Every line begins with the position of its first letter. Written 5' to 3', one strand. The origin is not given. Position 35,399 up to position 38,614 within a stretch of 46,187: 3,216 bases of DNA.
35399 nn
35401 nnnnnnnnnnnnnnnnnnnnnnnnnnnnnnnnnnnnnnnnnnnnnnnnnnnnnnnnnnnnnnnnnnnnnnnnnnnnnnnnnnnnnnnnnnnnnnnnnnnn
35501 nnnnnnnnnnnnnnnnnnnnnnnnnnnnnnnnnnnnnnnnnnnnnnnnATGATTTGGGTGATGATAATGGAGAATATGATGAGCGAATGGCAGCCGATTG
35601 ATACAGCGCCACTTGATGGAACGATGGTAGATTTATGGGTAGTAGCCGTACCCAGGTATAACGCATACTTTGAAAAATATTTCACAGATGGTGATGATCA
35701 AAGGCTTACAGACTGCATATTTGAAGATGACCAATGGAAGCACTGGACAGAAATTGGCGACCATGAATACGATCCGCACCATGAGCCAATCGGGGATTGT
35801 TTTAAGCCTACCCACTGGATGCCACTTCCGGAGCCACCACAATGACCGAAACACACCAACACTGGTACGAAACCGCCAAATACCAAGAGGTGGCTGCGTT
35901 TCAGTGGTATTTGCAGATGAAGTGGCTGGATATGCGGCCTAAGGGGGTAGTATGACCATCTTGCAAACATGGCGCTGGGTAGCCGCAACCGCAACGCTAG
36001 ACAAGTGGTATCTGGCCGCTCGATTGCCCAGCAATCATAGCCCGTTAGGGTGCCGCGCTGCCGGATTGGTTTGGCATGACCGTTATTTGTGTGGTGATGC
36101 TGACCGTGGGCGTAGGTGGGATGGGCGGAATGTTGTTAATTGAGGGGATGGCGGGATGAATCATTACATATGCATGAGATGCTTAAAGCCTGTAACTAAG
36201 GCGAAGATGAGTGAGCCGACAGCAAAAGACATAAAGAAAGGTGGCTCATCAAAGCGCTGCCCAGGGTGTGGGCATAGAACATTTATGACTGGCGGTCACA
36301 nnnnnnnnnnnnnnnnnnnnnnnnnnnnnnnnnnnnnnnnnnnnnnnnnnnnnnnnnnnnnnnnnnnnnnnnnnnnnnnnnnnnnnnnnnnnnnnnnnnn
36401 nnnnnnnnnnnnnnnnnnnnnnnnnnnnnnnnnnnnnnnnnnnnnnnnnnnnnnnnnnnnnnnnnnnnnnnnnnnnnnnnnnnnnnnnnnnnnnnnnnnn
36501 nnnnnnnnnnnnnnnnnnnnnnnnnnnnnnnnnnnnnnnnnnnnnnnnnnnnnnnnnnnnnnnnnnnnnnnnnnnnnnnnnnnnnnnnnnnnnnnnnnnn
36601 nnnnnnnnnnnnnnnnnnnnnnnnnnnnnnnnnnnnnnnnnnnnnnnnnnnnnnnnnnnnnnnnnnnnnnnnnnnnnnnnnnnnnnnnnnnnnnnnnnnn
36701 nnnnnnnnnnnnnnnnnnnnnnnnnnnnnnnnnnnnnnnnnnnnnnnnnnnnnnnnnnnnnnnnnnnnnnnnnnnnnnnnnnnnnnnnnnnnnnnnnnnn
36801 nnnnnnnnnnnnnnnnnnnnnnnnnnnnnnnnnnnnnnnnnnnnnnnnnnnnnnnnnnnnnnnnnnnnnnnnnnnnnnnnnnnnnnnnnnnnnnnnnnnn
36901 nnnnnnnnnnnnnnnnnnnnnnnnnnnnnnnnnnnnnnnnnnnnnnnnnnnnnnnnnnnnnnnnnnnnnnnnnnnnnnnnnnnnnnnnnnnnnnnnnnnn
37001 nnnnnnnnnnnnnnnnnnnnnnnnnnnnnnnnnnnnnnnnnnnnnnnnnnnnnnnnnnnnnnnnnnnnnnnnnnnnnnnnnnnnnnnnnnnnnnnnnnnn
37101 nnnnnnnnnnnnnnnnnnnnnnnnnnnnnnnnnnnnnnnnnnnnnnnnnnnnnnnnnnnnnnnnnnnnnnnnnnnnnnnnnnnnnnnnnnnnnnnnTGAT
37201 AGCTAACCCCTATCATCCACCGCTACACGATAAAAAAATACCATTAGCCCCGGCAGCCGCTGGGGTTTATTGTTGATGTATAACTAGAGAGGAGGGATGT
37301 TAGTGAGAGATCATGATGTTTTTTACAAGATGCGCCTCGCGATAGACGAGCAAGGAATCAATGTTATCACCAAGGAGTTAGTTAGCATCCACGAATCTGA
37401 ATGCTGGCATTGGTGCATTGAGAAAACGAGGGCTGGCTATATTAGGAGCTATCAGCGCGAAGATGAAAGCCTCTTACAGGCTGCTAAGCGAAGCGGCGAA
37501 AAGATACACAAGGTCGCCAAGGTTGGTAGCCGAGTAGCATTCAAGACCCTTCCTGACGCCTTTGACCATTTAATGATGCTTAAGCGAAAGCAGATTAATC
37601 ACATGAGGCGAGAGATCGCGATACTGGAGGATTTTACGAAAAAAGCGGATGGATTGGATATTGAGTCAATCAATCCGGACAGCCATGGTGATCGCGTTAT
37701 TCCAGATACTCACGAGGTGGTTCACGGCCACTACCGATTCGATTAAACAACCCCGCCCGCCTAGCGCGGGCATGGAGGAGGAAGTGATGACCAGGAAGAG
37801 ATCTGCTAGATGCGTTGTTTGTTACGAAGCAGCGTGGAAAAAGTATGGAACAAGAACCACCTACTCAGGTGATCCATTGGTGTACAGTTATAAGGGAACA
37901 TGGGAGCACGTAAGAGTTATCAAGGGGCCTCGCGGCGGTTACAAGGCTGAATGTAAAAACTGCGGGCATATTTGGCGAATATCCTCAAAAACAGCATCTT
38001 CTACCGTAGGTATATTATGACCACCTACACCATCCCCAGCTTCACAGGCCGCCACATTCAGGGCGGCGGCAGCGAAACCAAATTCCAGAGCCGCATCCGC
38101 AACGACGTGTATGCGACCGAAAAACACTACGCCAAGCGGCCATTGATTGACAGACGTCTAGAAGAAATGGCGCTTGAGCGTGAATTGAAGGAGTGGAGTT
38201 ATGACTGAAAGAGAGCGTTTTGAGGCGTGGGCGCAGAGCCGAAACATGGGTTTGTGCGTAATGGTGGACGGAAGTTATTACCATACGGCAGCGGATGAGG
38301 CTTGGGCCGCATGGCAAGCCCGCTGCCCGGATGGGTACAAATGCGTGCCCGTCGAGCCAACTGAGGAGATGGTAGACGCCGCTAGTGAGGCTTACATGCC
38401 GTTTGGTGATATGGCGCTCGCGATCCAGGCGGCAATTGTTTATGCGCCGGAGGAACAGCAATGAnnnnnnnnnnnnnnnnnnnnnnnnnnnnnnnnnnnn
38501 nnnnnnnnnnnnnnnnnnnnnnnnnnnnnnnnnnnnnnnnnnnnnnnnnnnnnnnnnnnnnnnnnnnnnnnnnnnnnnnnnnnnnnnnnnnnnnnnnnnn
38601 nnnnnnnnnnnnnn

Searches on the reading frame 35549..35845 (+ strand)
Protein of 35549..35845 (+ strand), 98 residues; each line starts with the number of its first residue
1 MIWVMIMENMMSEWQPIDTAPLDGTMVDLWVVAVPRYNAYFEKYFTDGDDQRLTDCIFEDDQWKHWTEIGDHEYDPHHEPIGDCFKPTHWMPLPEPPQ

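Call 60: search_protein_families(library=phrogs, proteins=[window:35549-35845:+], max_evalue=0.001)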
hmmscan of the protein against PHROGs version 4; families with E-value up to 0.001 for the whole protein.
window:35549-35845:+ (98 aa): 1 family
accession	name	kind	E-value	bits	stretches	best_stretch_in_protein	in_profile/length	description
phrog_60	-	unknown function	0.00023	21.9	1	83-98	265-280/461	-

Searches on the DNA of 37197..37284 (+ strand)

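Call 23: search_dna_similar(query=window:37197-37284:+, collection=phages, mode=distant, max_evalue=10, max_rows=20)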
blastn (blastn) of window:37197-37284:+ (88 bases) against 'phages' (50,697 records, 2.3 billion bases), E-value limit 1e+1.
Records with a match: 13; places in all: 13; records where one place covers at least 80% of the query: 0.
Best place of each record, by identity: >=99% 1; 95-99% 2; 90-95% 3; 80-90% 7.
By first word of the organism name: Escherichia 5; Pseudomonas 3; Enterobacteria 2; Pantoea 1; Ceduovirus 1; Salmonella 1.
By host as written in the record: - 3; Escherichia coli 3; Escherichia sp. STEC O157 2; Pseudomonas aeruginosa strain PAO1 2; Pantoea agglomerans 1; Lactococcus lactis IL1403 1; Salmonella enterica serovar Paratyphi A 1.
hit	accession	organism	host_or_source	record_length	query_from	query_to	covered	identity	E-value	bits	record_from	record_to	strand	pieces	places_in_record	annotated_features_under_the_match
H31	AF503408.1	Enterobacteria phage P7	-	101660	49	82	39%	88.2%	6e-2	41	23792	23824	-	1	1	none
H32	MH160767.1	Escherichia phage vB_EcoM-Ro157c2YLVW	Escherichia sp. STEC O157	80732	49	82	39%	88.2%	6e-2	41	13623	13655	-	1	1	none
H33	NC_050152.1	Enterobacteria phage P7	-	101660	49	82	39%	88.2%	6e-2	41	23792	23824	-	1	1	none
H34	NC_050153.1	Escherichia phage vB_EcoM-Ro157c2YLVW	Escherichia sp. STEC O157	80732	49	82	39%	88.2%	6e-2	41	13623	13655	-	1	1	none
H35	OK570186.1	Pantoea phage Nafs113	Pantoea agglomerans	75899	44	78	40%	81.1%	9e+0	34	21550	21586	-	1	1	holin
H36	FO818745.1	Escherichia phage RCS47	Escherichia coli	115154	52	82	35%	90.3%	2e-1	40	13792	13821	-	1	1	none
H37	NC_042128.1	Escherichia phage RCS47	Escherichia coli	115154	52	82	35%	90.3%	2e-1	40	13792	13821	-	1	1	none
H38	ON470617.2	Escherichia phage vB_EcoM-813R1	Escherichia coli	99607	52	82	35%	90.3%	2e-1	40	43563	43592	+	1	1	none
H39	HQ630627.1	Pseudomonas phage PhiPA3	Pseudomonas aeruginosa strain PAO1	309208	49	74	30%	88.5%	9e+0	35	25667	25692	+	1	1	none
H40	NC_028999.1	Pseudomonas phage PhiPA3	Pseudomonas aeruginosa strain PAO1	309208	49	74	30%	88.5%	9e+0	35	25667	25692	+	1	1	none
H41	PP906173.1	Ceduovirus sp. '56006'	Lactococcus lactis IL1403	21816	23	43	24%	95.2%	9e+0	35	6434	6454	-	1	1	hypothetical protein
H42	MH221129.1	Salmonella phage SPAsTU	Salmonella enterica serovar Paratyphi A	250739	17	37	24%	95.2%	9e+0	35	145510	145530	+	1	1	putative virion structural protein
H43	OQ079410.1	Pseudomonas phage phi 21A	river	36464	56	73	20%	100.0%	9e+0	34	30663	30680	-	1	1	1: RNA polymerase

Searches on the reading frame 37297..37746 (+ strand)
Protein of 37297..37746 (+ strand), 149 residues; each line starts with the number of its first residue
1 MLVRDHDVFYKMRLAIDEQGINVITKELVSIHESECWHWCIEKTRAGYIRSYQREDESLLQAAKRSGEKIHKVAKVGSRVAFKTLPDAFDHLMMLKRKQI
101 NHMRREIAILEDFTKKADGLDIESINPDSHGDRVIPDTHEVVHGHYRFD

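Call 50: search_protein_families(library=pfam, proteins=[window:37297-37746:+], max_evalue=0.05)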
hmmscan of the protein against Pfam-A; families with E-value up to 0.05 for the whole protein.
window:37297-37746:+ (149 aa): 0 families

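Call 60: search_protein_families(library=phrogs, proteins=[window:37297-37746:+], max_evalue=0.001)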
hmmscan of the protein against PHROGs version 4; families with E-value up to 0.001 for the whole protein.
window:37297-37746:+ (149 aa): 1 family
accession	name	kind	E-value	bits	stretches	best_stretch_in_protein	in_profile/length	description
phrog_1636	-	unknown function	1.6e-06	29.1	1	7-116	20-129/156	-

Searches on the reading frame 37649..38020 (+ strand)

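Call 50: search_protein_families(library=pfam, proteins=[window:37649-38020:+], max_evalue=0.05)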
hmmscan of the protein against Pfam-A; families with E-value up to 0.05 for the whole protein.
window:37649-38020:+ (123 aa): 1 family
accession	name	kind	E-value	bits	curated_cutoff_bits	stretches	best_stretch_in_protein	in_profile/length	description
PF13717.11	Zn_ribbon_4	-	0.001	19.4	30.3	1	94-110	20-36/36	zinc-ribbon domain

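Call 60: search_protein_families(library=phrogs, proteins=[window:37649-38020:+], max_evalue=0.001)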
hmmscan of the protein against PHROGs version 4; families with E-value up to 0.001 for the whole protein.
window:37649-38020:+ (123 aa): 0 families

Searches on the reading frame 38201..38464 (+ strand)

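Call 60: search_protein_families(library=phrogs, proteins=[window:38201-38464:+], max_evalue=0.001)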
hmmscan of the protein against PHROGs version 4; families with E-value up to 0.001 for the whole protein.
window:38201-38464:+ (87 aa): 3 families
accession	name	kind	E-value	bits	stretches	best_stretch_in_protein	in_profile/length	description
phrog_5913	-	unknown function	6.9e-07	30.5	1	38-81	112-156/173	-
phrog_17860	-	unknown function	0.00022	22.6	1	36-64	69-97/123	-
phrog_12449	-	unknown function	0.0003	21.9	1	39-84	163-214/220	-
